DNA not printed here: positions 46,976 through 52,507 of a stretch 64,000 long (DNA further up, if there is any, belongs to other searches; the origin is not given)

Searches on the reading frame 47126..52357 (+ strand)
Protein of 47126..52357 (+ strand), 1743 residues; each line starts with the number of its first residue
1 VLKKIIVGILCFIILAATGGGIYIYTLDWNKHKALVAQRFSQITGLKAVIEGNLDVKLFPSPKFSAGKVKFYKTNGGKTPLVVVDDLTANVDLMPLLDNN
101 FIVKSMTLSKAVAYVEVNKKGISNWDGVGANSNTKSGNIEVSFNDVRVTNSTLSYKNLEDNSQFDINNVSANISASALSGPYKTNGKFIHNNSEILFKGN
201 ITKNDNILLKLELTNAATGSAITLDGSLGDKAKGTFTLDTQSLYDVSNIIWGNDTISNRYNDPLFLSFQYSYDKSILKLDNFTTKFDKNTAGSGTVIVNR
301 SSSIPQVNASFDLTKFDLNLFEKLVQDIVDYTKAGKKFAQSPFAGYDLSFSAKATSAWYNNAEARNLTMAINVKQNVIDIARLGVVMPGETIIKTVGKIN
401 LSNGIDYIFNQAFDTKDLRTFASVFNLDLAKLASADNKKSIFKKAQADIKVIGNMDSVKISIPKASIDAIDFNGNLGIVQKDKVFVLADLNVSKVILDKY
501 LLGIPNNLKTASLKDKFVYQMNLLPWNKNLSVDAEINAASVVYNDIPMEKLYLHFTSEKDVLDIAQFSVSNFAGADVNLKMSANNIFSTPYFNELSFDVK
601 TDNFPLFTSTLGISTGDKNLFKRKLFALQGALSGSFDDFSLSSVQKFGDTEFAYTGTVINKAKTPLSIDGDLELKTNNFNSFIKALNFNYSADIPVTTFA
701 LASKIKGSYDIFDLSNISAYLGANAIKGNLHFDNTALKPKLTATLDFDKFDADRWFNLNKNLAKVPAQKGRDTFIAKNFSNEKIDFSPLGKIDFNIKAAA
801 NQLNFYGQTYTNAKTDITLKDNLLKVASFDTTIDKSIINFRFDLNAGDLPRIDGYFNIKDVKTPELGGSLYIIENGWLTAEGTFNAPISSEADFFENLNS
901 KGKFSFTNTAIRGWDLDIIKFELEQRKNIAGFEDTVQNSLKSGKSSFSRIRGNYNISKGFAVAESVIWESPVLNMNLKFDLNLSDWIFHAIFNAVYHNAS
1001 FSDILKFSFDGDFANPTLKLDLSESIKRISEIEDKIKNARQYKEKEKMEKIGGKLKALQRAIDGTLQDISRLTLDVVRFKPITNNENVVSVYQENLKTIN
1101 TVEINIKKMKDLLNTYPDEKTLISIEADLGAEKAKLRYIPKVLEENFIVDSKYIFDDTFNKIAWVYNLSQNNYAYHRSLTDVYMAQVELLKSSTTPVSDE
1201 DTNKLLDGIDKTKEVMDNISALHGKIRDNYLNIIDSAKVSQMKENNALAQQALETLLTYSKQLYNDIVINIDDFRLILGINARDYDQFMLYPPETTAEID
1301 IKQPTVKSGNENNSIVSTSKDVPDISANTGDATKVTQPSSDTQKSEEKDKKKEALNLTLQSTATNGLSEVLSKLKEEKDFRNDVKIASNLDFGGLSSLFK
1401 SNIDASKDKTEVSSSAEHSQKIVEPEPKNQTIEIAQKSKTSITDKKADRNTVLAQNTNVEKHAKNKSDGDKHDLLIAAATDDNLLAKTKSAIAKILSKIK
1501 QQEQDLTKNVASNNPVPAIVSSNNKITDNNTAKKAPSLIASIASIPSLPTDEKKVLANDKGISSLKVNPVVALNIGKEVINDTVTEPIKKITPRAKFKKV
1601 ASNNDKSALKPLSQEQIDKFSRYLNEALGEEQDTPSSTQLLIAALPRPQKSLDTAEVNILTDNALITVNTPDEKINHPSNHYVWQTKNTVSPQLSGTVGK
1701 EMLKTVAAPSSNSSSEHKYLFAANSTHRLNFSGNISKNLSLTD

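Call 35: search_protein_families(library=pfam, proteins=[window:47126-52357:+], max_evalue=0.0001)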
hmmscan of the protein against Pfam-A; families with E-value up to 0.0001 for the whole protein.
window:47126-52357:+ (1743 aa): 2 families
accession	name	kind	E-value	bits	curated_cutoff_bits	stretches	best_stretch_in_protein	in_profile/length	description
PF05170.20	AsmA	-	1.1e-20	74.5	29.8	1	4-205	6-212/607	AsmA family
PF20548.3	DUF6762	-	1.2e-05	25.8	27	1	946-1051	17-120/132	Family of unknown function (DUF6762)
